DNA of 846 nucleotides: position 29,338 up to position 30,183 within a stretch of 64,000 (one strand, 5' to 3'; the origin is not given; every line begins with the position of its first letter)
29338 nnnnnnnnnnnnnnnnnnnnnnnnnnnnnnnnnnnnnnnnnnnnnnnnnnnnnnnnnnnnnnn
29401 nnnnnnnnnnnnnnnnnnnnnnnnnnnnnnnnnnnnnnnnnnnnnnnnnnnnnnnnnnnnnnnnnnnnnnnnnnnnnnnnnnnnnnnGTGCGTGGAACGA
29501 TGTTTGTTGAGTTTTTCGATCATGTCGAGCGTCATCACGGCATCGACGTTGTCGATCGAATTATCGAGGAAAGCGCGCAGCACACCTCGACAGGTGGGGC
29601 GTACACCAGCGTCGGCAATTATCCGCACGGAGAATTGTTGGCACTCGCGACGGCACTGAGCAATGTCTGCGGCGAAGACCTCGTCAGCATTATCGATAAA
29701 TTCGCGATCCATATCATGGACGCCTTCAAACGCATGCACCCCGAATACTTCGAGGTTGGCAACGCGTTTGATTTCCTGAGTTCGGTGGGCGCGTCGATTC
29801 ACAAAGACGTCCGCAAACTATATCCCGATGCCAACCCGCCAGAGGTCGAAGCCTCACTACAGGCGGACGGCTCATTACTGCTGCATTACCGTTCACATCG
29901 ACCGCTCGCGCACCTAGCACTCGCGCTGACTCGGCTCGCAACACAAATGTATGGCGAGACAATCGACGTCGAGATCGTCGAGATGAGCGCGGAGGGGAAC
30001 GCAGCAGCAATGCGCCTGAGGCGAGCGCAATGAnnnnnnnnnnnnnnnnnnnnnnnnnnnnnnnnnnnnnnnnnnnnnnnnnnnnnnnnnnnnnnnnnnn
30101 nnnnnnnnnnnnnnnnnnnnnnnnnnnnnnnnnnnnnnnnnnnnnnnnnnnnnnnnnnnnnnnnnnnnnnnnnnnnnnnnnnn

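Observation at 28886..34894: H-NOX nitric-oxide sensor and its hybrid kinase are translationally coupled to the priming glycosyltransferase of an EPS locus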

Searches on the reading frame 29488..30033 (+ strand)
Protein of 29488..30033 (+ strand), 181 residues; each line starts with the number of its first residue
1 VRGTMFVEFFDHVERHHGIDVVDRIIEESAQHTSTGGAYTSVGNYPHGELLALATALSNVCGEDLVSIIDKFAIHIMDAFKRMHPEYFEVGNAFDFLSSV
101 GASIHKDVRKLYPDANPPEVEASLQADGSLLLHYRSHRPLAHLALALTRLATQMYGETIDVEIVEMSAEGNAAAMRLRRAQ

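Call 3: search_protein_families(library=pfam, proteins=[window:29488-30033:+], max_evalue=0.01)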
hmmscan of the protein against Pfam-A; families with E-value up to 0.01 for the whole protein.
window:29488-30033:+ (181 aa): 1 family
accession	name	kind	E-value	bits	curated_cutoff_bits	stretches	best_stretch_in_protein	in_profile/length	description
PF07700.20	HNOB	-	1.7e-30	106.6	25.5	1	3-162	2-162/163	Haem-NO-binding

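Call 10: find_homologous_proteins(query=window:29488-30030:+, max_evalue=0.00001)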
Query window:29488-30030:+ (181 aa): 209 proteins with E <= 0.00001 among 732 candidates; the best 120 are listed.
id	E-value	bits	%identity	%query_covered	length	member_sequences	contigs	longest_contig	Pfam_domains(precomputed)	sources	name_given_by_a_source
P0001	1.5e-114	398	100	100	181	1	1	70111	PF07700.21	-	-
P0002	1.2e-59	219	56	99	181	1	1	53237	PF07700.21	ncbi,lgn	-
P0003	4.0e-55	204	54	99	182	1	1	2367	PF07700.21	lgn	-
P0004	1.3e-54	203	53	99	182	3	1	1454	PF07700.21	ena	-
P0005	4.0e-54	201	54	99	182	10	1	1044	PF07700.21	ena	-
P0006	1.7e-53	199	52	99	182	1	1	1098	PF07700.21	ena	-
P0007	2.4e-53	198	53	99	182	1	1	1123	PF07700.21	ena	-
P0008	2.7e-53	198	53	99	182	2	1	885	PF07700.21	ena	-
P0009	1.3e-51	193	52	99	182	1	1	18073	PF07700.21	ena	-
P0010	1.5e-51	193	52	99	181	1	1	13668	PF07700.21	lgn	-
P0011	4.7e-48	181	48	99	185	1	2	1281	PF07700.21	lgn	-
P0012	1.3e-47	180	48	100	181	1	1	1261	PF07700.21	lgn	-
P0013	2.3e-47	179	48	97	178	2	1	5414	PF07700.21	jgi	jgi:hypothetical protein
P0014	1.6e-45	173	48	99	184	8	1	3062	PF07700.21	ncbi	-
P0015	1.5e-44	170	47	99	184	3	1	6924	PF07700.21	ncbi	-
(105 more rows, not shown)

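Call 11: find_encoding_contigs(protein=P0002, flank=10000, max_places=3)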
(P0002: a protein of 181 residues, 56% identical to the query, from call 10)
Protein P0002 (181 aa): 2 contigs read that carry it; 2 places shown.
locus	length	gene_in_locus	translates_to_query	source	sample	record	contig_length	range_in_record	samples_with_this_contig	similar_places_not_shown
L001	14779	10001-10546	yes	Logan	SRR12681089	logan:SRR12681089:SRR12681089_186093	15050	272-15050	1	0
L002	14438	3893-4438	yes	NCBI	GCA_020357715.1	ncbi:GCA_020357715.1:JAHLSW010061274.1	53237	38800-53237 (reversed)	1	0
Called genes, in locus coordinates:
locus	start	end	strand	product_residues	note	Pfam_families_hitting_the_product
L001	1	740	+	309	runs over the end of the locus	PF13487:HD_5, PF01966:HD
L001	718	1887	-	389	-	PF13439:Glyco_transf_4, PF20706:GT4-conflict (weak), PF00534:Glycos_transf_1, PF13692:Glyco_trans_1_4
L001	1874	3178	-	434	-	-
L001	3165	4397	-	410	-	PF13439:Glyco_transf_4, PF13579:Glyco_trans_4_4, PF20706:GT4-conflict (faint), PF00534:Glycos_transf_1, PF13692:Glyco_trans_1_4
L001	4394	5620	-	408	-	PF01943:Polysacc_synt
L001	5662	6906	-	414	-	PF02706:Wzz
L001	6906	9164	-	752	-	PF02563:Poly_export, PF22461:SLBB_2 (faint), PF10531:SLBB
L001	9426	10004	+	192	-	PF00376:MerR, PF12728:HTH_17, PF00072:Response_reg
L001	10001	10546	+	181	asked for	PF07700:HNOB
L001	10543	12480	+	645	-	PF00512:HisKA, PF02518:HATPase_c, PF00072:Response_reg, PF01627:Hpt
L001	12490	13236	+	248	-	PF02397:Bac_transf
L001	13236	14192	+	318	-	PF25087:GMPPB_C (weak), PF25084:LbH_EIF2B (weak), PF00132:Hexapep (weak)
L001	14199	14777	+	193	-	?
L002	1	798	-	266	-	?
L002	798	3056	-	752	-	PF02563:Poly_export, PF22461:SLBB_2 (faint), PF10531:SLBB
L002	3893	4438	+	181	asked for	PF07700:HNOB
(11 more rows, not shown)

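Call 12: find_encoding_contigs(protein=P0009, flank=10000, max_places=3)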
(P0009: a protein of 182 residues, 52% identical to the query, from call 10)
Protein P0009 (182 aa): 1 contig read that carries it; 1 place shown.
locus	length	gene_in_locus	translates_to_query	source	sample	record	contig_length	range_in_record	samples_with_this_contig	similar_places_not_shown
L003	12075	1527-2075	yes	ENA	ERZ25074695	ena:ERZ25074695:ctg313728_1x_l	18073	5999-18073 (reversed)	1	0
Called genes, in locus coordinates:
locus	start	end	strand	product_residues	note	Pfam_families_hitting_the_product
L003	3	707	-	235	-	?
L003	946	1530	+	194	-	PF12728:HTH_17, PF00376:MerR, PF00072:Response_reg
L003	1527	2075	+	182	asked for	PF07700:HNOB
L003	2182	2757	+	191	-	PF00158:Sigma54_activat, PF25601:AAA_lid_14, PF02954:HTH_8 (weak)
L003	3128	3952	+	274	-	PF09865:DUF2092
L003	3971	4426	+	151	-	-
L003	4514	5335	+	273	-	PF09865:DUF2092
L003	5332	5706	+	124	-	-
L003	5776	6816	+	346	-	-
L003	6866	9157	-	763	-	PF13166:AAA_13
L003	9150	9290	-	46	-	-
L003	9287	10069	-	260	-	-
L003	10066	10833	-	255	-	-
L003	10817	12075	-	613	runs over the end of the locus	-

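Call 13: find_encoding_contigs(protein=P0010, flank=10000, max_places=3)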
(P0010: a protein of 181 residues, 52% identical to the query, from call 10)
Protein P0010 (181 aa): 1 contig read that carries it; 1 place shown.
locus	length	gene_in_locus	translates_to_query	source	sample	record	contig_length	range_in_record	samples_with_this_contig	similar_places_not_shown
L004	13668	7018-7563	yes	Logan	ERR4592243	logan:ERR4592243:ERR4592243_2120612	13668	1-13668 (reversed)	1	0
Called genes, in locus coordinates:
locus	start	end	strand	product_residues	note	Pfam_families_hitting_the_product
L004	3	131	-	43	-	?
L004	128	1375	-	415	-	PF13439:Glyco_transf_4, PF13579:Glyco_trans_4_4, PF00534:Glycos_transf_1, PF13692:Glyco_trans_1_4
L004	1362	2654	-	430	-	PF01943:Polysacc_synt, PF13440:Polysacc_synt_3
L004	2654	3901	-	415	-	PF02706:Wzz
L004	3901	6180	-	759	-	PF02563:Poly_export, PF22461:SLBB_2 (faint), PF10531:SLBB (weak)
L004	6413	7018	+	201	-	PF12728:HTH_17, PF00376:MerR, PF00072:Response_reg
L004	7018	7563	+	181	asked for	PF07700:HNOB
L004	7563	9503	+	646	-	PF00512:HisKA, PF02518:HATPase_c, PF23198:PDE8A_N (faint), PF00072:Response_reg, PF01627:Hpt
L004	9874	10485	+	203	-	PF02397:Bac_transf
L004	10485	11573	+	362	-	PF24894:Hexapep_GlmU (faint), PF25084:LbH_EIF2B, PF25087:GMPPB_C, PF00132:Hexapep (weak)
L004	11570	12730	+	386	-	PF13439:Glyco_transf_4 (weak), PF00534:Glycos_transf_1, PF13692:Glyco_trans_1_4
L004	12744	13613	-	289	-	PF00135:COesterase, PF20434:BD-FAE, PF07859:Abhydrolase_3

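Call 16: find_related_loci(query=A1, collection=genome_contigs, flank=10000)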
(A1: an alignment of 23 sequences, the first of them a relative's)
Query A1 (181 aa) in genome_contigs; peptide patterns used: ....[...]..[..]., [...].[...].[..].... (x = any residue, [..] = any of these).
600 stretches matched a pattern (row limit reached: there are more); 574 encode a relative of the query (tblastn E <= 1e-3); the best 80 are kept; 80 distinct loci.
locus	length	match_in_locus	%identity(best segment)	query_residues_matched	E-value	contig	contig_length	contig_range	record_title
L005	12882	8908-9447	54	1-179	6e-61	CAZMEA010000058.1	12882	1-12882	MAG TPA_asm: uncultured Woeseiaceae bacterium isolate SRP135972_co2_84 genome assembly, contig: NODE_5268_length_12882_c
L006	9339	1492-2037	43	1-181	3e-49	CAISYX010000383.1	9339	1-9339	MAG: uncultured Gammaproteobacteria bacterium isolate ErkenSummer_bin-4140 genome assembly, contig: bin-4140:383/429, wh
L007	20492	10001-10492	46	1-163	1e-44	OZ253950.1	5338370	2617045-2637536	MAG: Pseudomonadales bacterium isolate 53a0dcf1-8224-49ee-86b3-fa6dfe783702 genome assembly, chromosome: 1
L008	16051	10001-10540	43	1-179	5e-42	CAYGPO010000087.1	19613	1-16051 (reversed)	MAG TPA_asm: uncultured Gammaproteobacteria bacterium isolate ERP117304_co3_225 genome assembly, contig: NODE_3939_lengt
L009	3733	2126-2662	40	1-181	3e-39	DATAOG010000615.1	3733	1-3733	MAG TPA_asm: Geminicoccaceae bacterium isolate SMAG_U7039 k141_3482466, whole genome shotgun sequence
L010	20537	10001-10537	42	1-179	4e-39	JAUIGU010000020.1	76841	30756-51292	MAG: Phycisphaerae bacterium isolate Co_bin.173 NODE_2799_length_76841_cov_1.932359, whole genome shotgun sequence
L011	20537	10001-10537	40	1-179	1e-37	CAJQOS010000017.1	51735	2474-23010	MAG: uncultured Puniceicoccaceae bacterium isolate 10_20180522_Bin_METABAT_130_sub_1 genome assembly, contig: c_00000861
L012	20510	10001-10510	40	1-171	9e-37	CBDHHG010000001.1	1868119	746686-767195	MAG: Saprospiraceae bacterium isolate 0686931a-47d0-4a04-b860-bc07bf0ef539 genome assembly, contig: contig_1, whole geno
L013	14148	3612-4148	38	1-180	2e-36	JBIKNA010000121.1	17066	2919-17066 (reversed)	MAG: Polyangiaceae bacterium isolate ME2014-09-17_3300042434_group5_bin80 Rohwer_bin1490_scaffold_1400_c1, whole genome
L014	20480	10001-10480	42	1-161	1e-35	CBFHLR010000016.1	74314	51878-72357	MAG: Coraliomargarita sp. isolate AGTU_34_bin_27_permissive genome assembly, contig: AGTU_34_bin_27_permissive_c16, whol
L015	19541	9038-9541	39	1-169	2e-35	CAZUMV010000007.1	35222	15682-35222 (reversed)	MAG TPA_asm: uncultured Thiotrichales bacterium isolate SRP065251_co1_47 genome assembly, contig: NODE_702_length_35222_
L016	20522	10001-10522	39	1-178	4e-35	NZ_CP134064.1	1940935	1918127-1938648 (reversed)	Microvirga sp. M2 plasmid unnamed1, complete sequence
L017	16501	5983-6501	42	1-174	5e-35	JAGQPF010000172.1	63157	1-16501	MAG: Planctomycetales bacterium isolate HKST-UBA33 k127_797428, whole genome shotgun sequence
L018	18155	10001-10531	36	1-178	9e-35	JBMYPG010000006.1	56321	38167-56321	MAG: Pikeienuella sp. isolate ME_XS_2307_bin_12 ME_XS_2307_bin_12_5, whole genome shotgun sequence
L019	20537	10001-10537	41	1-180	1e-34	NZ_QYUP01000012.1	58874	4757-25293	Massilia cavernae strain K1S02-61 Segkk11, whole genome shotgun sequence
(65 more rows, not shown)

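Call 27: search_protein_families(library=ncbifam, proteins=[window:29488-30033:+], max_evalue=0.001)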
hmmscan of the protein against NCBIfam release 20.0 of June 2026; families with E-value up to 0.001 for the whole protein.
window:29488-30033:+ (181 aa): 0 families

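Call 28: search_solved_structures(query=window:29488-30030:+, max_evalue=0.001, show_alignments=3)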
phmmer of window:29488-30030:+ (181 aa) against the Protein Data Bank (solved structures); distinct sequences matched with E-value up to 0.001: 18.
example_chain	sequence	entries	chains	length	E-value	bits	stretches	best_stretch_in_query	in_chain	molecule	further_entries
6ocv_A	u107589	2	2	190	2.1e-20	76.4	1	1-157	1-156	Heme NO binding domain protein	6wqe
6bdd_A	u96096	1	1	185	1.1e-19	74.1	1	1-171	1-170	2,4-dihydroxyhept-2-ene-1,7-dioic acid aldolase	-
6bde_A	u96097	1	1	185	3.6e-19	72.4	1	1-171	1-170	2,4-dihydroxyhept-2-ene-1,7-dioic acid aldolase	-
2kii_A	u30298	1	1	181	2.6e-06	30.6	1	1-161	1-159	Putative uncharacterized protein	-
4u9b_A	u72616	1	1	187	2.9e-06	30.5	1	1-161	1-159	NO-binding heme-dependent sensor protein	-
4u99_A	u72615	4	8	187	2.9e-06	30.5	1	1-161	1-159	NO-binding heme-dependent sensor protein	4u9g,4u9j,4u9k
2kil_A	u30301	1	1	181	3e-05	27.1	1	1-161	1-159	Putative uncharacterized protein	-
3nvr_A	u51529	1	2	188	4.5e-05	26.6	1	1-177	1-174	Methyl-accepting chemotaxis protein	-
1u4h_A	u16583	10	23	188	5.7e-05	26.3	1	1-177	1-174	Heme-based Methyl-accepting Chemotaxis Protein | Methyl-accepting chemotaxis protein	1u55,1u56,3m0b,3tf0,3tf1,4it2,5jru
1xbn_A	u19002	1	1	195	6.4e-05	26.1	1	1-177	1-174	Methyl-accepting chemotaxis protein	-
3sj5_A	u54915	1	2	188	6.6e-05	26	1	2-177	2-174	Methyl-accepting chemotaxis protein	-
6cww_A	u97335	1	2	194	7.3e-05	25.9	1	2-177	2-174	Methyl-accepting chemotaxis protein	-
3iqb_A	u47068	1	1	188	0.00029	24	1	1-177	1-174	Methyl-accepting chemotaxis protein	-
4fdk_A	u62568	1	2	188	0.00037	23.6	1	2-177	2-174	Methyl-accepting chemotaxis protein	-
9oxn_B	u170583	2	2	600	0.00056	23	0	94-169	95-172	Guanylate cyclase soluble subunit beta-1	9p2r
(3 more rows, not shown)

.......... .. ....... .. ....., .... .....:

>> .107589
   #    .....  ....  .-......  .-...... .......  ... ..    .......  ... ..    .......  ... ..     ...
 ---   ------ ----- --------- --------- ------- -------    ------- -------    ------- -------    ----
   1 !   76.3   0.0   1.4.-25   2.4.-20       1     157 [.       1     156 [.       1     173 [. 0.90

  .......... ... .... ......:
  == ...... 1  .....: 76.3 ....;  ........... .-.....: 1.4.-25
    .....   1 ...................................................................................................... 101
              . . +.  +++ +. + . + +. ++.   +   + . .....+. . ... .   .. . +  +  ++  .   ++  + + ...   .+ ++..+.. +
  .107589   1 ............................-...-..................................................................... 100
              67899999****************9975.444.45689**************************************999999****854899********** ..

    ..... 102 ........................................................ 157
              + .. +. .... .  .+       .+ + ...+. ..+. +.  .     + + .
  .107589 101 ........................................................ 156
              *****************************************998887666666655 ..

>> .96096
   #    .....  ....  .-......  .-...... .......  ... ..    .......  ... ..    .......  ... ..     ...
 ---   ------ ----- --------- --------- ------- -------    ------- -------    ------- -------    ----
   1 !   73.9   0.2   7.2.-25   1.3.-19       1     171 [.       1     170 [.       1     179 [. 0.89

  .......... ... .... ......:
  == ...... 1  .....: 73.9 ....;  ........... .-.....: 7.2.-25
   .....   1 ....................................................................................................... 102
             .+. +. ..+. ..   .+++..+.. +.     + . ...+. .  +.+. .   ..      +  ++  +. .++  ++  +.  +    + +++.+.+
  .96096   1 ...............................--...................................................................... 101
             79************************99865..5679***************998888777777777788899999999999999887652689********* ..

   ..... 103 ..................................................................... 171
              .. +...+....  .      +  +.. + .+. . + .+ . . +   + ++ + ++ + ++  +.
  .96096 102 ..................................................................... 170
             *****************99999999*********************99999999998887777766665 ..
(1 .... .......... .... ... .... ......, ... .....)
